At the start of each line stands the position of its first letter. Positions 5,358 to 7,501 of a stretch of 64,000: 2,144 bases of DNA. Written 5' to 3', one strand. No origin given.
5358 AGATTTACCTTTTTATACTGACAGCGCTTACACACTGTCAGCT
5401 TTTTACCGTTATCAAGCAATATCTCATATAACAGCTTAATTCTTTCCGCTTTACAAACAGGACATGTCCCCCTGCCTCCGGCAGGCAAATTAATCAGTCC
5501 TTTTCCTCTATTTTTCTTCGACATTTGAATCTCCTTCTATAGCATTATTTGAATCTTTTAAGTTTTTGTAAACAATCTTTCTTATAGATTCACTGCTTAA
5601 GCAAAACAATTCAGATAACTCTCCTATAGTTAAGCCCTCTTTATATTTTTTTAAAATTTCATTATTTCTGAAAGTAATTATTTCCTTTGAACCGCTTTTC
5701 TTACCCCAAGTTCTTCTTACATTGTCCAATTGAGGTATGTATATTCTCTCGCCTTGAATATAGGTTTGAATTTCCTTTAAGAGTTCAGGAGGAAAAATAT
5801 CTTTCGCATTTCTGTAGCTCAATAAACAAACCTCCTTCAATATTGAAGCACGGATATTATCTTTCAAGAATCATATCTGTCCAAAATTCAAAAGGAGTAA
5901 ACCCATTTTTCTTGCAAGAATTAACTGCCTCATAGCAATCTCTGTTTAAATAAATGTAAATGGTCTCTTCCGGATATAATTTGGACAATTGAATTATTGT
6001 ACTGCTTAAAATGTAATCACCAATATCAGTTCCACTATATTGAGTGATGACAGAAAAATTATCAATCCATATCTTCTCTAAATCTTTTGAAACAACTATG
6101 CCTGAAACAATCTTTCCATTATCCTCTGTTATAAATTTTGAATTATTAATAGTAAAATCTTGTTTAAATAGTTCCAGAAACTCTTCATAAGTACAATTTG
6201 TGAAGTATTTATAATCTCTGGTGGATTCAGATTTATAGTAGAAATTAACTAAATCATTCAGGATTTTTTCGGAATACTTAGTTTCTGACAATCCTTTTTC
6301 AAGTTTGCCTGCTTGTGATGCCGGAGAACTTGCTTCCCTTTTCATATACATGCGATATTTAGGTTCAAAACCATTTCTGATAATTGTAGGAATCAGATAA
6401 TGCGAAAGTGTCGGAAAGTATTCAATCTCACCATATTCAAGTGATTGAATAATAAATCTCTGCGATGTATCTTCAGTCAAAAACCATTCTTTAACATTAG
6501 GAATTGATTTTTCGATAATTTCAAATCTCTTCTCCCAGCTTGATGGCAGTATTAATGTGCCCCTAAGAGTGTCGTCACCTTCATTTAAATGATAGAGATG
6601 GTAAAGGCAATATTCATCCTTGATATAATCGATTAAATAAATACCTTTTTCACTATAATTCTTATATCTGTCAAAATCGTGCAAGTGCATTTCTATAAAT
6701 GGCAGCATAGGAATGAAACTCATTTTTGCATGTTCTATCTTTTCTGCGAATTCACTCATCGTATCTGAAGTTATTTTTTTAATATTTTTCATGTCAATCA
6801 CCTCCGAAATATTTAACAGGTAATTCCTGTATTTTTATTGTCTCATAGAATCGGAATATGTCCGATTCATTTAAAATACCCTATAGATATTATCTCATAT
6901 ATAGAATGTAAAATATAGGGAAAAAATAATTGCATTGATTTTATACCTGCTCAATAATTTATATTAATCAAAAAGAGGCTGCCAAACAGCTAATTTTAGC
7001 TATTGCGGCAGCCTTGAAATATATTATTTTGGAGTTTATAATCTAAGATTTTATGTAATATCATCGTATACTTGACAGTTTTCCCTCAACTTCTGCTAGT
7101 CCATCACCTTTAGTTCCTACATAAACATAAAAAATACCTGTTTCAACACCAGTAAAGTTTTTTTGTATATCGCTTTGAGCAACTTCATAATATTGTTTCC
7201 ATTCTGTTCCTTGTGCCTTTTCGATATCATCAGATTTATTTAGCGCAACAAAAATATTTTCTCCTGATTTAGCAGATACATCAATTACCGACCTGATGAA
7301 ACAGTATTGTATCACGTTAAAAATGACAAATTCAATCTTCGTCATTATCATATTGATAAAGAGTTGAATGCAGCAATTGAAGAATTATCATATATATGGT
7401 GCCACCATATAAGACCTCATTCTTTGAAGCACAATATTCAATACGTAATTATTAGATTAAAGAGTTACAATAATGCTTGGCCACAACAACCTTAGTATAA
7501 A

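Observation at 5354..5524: Unannotated zinc-ribbon micro-ORF translationally coupled to a Mor-like HTH gene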

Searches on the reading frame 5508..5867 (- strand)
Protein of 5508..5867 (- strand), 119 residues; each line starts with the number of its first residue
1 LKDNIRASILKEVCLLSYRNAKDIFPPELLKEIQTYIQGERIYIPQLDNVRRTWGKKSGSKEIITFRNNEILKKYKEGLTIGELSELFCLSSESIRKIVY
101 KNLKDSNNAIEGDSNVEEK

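Call 3: search_protein_families(library=pfam, proteins=[window:5508-5867:-], max_evalue=1)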
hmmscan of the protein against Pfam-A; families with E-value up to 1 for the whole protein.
window:5508-5867:- (119 aa): 1 family
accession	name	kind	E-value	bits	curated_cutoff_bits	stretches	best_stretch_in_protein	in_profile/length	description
PF08765.17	Mor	-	0.0022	18.4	24.9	1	24-104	30-97/107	Mor transcription activator family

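Call 4: search_protein_families(library=ncbifam, proteins=[window:5508-5867:-], max_evalue=1)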
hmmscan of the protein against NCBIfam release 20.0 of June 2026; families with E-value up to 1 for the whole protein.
window:5508-5867:- (119 aa): 3 families
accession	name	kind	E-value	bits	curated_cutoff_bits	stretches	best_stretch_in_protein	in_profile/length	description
NF040785.1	CD3324_fam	subfamily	1e-30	105.6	65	1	18-99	1-82/82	CD3324 family protein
NF007505.1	PRK10100.1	equivalog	0.013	15.2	250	1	29-103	106-184/204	biofilm master transcriptional regulator CsgD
NF011896.0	PRK15369.1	equivalog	0.061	12.9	242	1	29-94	113-180/211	two component system response regulator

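Call 26: find_homologous_proteins(query=window:5508-5867:-, max_evalue=0.001)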
Query window:5508-5867:- (119 aa): 37 proteins with E <= 0.001 among 40 candidates.
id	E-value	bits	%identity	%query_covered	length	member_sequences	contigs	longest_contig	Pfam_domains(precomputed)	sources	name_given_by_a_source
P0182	5.9e-57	209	92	87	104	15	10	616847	-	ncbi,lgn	-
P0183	4.5e-48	180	83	82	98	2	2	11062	-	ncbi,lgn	-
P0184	3.7e-47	177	78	90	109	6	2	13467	-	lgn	-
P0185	1.7e-46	175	77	87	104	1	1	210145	-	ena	-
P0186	2.4e-46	174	84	82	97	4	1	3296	-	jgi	-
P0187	4.6e-46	174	77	87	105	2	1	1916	PF08765.18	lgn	-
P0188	5.1e-46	173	75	87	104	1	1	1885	-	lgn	-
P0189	6.2e-45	170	75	86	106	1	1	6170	-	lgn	-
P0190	2.9e-44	168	78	82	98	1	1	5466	-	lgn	-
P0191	3.4e-44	168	74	87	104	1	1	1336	PF08765.18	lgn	-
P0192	7.4e-44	166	75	87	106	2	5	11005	PF08765.18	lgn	-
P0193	8.1e-44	166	75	87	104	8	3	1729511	-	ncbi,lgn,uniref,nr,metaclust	ncbi:CD3324 family protein [Desnuesiella massiliensis]|uniref:CD3324 family protein n=1 Tax=Desnuesi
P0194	1.6e-43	165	74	87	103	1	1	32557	PF08765.18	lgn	-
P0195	1.0e-42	163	77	78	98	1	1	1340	-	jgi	jgi:DNA-binding NarL/FixJ family response regulator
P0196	1.2e-42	162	79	71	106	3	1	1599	PF08765.18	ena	-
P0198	1.0e-41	160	74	85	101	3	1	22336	PF08765.18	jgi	jgi:Mor family transcriptional regulator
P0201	2.0e-41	159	74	87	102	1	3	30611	PF08765.18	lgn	-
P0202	4.3e-41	158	73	82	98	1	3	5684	PF08765.18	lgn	-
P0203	6.3e-41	157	74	82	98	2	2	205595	PF08765.18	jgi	jgi:Mor family transcriptional regulator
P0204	9.8e-41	156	76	80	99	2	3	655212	PF08765.18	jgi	jgi:Mor family transcriptional regulator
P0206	6.3e-40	154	75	78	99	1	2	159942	PF08765.18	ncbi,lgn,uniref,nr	ncbi:CD3324 family protein [Alkaliphilus transvaalensis]|uniref:CD3324 family protein n=1 Tax=Alkali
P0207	6.5e-40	154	79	76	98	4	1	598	PF08765.18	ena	-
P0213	7.3e-38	147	77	74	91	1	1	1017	PF08765.18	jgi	jgi:Mor family transcriptional regulator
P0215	1.4e-36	143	80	71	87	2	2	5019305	PF08765.18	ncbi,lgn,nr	ncbi:DNA-binding response regulator [Clostridium tagluense]|nr:DNA-binding response regulator [Clost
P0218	7.5e-27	112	83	55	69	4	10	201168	-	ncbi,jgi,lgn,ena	-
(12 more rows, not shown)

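Call 36: find_encoding_contigs(protein=P0215, flank=3000, max_places=2)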
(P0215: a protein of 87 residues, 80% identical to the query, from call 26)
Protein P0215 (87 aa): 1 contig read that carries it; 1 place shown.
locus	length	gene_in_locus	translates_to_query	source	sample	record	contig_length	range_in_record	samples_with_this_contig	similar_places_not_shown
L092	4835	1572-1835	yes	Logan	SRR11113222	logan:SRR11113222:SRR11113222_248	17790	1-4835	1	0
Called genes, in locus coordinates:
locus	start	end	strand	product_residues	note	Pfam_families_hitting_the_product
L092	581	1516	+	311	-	-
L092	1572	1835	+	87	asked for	PF08765:Mor (faint)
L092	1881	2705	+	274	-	PF00583:Acetyltransf_1, PF13673:Acetyltransf_10, PF13508:Acetyltransf_7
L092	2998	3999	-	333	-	PF14057:GGGtGRT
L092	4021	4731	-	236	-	-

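Call 37: find_encoding_contigs(protein=P0204, flank=3000, max_places=2)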
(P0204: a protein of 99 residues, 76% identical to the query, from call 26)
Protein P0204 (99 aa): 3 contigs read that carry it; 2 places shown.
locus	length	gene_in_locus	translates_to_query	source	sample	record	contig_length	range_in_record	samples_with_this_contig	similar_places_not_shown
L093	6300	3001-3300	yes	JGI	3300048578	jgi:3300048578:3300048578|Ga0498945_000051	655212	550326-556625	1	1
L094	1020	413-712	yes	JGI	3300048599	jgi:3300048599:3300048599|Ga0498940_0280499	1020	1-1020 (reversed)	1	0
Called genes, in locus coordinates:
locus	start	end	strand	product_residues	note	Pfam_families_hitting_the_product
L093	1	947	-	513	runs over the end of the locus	-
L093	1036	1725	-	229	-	PF00702:Hydrolase, PF13419:HAD_2, PF13242:Hydrolase_like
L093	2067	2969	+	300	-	-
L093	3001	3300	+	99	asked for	PF08765:Mor (faint)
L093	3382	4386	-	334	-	PF14057:GGGtGRT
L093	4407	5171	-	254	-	-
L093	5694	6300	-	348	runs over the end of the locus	PF10114:PocR, PF00015:MCPsignal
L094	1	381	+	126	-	?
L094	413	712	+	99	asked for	PF08765:Mor (faint)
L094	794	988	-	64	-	PF14057:GGGtGRT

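Call 38: find_encoding_contigs(protein=P0218, flank=3000, max_places=3)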
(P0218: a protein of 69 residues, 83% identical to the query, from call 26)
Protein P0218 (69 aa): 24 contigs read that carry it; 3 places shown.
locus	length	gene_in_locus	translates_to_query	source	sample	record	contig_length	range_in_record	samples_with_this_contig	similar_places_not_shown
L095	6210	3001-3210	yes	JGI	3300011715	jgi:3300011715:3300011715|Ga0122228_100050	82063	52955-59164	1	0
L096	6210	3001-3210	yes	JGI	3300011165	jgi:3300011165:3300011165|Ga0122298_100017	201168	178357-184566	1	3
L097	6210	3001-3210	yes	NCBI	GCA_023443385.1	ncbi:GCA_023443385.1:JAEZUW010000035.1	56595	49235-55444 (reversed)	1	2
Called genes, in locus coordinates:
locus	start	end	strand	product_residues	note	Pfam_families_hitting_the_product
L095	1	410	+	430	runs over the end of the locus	PF02403:Seryl_tRNA_N, PF00587:tRNA-synt_2b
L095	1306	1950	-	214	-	PF02659:Mntp (weak)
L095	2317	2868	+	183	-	PF13302:Acetyltransf_3, PF00583:Acetyltransf_1 (weak)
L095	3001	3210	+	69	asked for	-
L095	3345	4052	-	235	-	PF13560:HTH_31 (weak), PF01381:HTH_3, PF12844:HTH_19, PF13443:HTH_26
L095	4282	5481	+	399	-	PF00155:Aminotran_1_2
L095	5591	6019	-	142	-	-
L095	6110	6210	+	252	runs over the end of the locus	PF08876:DUF1836 (faint), PF00376:MerR, PF12728:HTH_17 (faint), PF13411:MerR_1, PF00376:MerR, PF13411:MerR_1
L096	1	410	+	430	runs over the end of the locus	PF02403:Seryl_tRNA_N, PF00587:tRNA-synt_2b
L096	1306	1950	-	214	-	PF02659:Mntp (weak)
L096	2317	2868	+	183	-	PF13302:Acetyltransf_3, PF00583:Acetyltransf_1 (weak)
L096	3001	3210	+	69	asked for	-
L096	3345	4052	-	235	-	PF13560:HTH_31 (weak), PF01381:HTH_3, PF12844:HTH_19, PF13443:HTH_26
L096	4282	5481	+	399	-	PF00155:Aminotran_1_2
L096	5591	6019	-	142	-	-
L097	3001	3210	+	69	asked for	-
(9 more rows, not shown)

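Call 63: search_protein_families(library=padloc, proteins=[window:5508-5822:-], max_evalue=0.1)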
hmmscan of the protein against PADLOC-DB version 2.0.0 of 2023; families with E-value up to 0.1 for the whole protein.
window:5508-5822:- (104 aa): 2 families
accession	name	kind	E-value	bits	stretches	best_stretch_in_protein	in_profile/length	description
PDLC02146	Csn2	-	0.0014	16.5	1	30-92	33-94/228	-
PDLC02010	SAVED4--SAVED_LON_TM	-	0.0066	13.5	1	13-91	4-76/455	-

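Call 64: search_protein_families(library=phrogs, proteins=[window:5508-5822:-], max_evalue=0.1)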
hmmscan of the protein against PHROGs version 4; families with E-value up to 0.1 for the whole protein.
window:5508-5822:- (104 aa): 6 families
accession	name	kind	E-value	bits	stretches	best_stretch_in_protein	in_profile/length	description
phrog_836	-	transcription regulation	0.00011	23.4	1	8-90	53-123/133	late transcriptional activator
phrog_532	-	transcription regulation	0.00016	22.8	1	13-86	56-116/132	late transcriptional activator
phrog_15481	-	unknown function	0.00017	22.5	1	55-84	11-40/43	-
phrog_11376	-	unknown function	0.014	16.6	1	46-99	49-93/134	-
phrog_23760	-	unknown function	0.06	13.9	1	53-89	34-71/222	-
phrog_4629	-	DNA, RNA and nucleotide metabolism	0.089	13.8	0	55-88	44-77/87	HTH DNA binding domain protein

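Call 94: predict_structure(alignment_id=A9)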
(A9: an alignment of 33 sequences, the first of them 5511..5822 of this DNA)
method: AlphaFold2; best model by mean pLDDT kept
length: 104 residues; sequences in the alignment: 33
mean_pLDDT: 68.9   pTM: 0.40
mean pLDDT of the five models: 68.9, 68.5, 68.3, 67.8, 65.9
residues with pLDDT >= 90: 3; 70-90: 50; 50-70: 36; < 50: 15
segments of 3 or more residues with pLDDT < 50: 39-42, 96-104
pLDDT, mean of each block of 10 residues (from residue 1): 61 74 60 52 59 85 89 88 84 48 37
secondary structure, 60 per line:
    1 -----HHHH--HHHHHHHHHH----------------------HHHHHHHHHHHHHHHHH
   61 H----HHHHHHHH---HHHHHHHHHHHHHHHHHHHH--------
elements in order: H6-9 H12-21 H44-61 H66-73 H77-96

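Call 96: fold_search(model_id=the predicted structure, library=pdb)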
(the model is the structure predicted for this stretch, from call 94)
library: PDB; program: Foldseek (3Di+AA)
matches with E <= 10: 745; with E <= 0.001: 0
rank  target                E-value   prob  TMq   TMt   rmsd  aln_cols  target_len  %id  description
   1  8hkc_E                8.3e-02  0.47  0.29  0.12  15.7       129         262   15  Cryo-EM structure of E. coli RNAP sigma32 complex (released 2023-05-31)
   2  6vvt_F                1.0e-01  0.30  0.23  0.08  15.0       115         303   19  Crystal structure of a Mycobacterium smegmatis transcription initiation complex with Rifampicin-resistant RNA polymera (released 2020-10-21)
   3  9l0x_I                1.1e-01  0.98  0.43  0.42  10.5        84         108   17  Cryo-EM structure of E.coli transcription initiation complex with Escherichia phage Mu late transcription activator C (released 2025-12-17)
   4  4hye_A                1.2e-01  0.87  0.36  0.19  12.1        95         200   20  Crystal structure of a response regulator spr1814 from Streptococcus pneumoniae reveals unique interdomain contacts am (released 2013-06-05)
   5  5tw1_F                1.4e-01  0.25  0.25  0.09  15.5       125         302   19  Crystal structure of a Mycobacterium smegmatis transcription initiation complex with RbpA (released 2017-01-18)
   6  5e17_F                1.7e-01  0.33  0.29  0.10  15.0       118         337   15  T. thermophilus transcription initiation complex having a RRR discriminator sequence and a nontemplate-strand length c (released 2016-03-09)
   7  6dcf_F                2.1e-01  0.21  0.24  0.10  15.2       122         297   20  Crystal structure of a Mycobacterium smegmatis transcription initiation complex with Rifampicin-resistant RNA polymera (released 2018-09-05)
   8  9a58_A                2.3e-01  0.30  0.25  0.07  15.0       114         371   20  Integrative model of SIGA-RPOC by crosslinking MS and deep learning (released 2024-09-18)
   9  6ccv_F                2.4e-01  0.28  0.28  0.11  14.8       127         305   18  Crystal structure of a Mycobacterium smegmatis RNA polymerase transcription initiation complex with inhibitor Rifampic (released 2018-08-15)
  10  5e18_F                2.6e-01  0.30  0.29  0.10  14.9       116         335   15  T. thermophilus transcription initiation complex having a YYY discriminator sequence and a nontemplate-strand length c (released 2016-03-09)
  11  6vvv_F                2.6e-01  0.25  0.27  0.10  15.8       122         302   17  Crystal structure of a Mycobacterium smegmatis transcription initiation complex with Rifampicin-resistant RNA polymera (released 2020-10-21)
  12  5vi8_F                2.6e-01  0.18  0.25  0.09  15.5       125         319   19  Structure of a mycobacterium smegmatis transcription initiation complex with an upstream-fork promoter fragment (released 2017-04-26)
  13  4ldz_B                3.2e-01  0.75  0.39  0.22   9.7        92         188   22  Crystal structure of the full-length response regulator DesR in the active state (released 2014-07-16)
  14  9e85_F                3.2e-01  0.28  0.28  0.10  14.4       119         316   16  De Novo Mycobacterium tuberculosis transcription initiation promoter complex with 6-mer RNA and closed Beta' clamp (RN (released 2025-10-01)
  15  5vi5_F                3.4e-01  0.23  0.28  0.11  15.1       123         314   19  Structure of Mycobacterium smegmatis transcription initiation complex with a full transcription bubble (released 2017-07-26)
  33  1rr7                  5.4e-01  0.63  0.34  0.37  12.1        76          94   17  Crystal structure of the Middle Operon Regulator protein of Bacteriophage Mu (released 2004-08-17)
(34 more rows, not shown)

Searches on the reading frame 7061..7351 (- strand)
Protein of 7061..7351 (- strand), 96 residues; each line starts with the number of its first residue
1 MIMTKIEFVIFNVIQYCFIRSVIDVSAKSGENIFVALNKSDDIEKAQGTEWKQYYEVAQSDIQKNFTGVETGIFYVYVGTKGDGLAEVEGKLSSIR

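Call 3: search_protein_families(library=pfam, proteins=[window:7061-7351:-], max_evalue=1)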
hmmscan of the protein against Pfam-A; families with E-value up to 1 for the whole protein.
window:7061-7351:- (96 aa): 1 family
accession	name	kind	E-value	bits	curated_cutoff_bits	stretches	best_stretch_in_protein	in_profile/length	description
PF24025.1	Ig_DR_A0283-like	-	0.056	14.2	27.1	1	23-79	11-63/102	DR_A0283-like, Ig-like domain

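Call 4: search_protein_families(library=ncbifam, proteins=[window:7061-7351:-], max_evalue=1)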
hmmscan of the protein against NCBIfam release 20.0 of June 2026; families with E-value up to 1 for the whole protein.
window:7061-7351:- (96 aa): 0 families
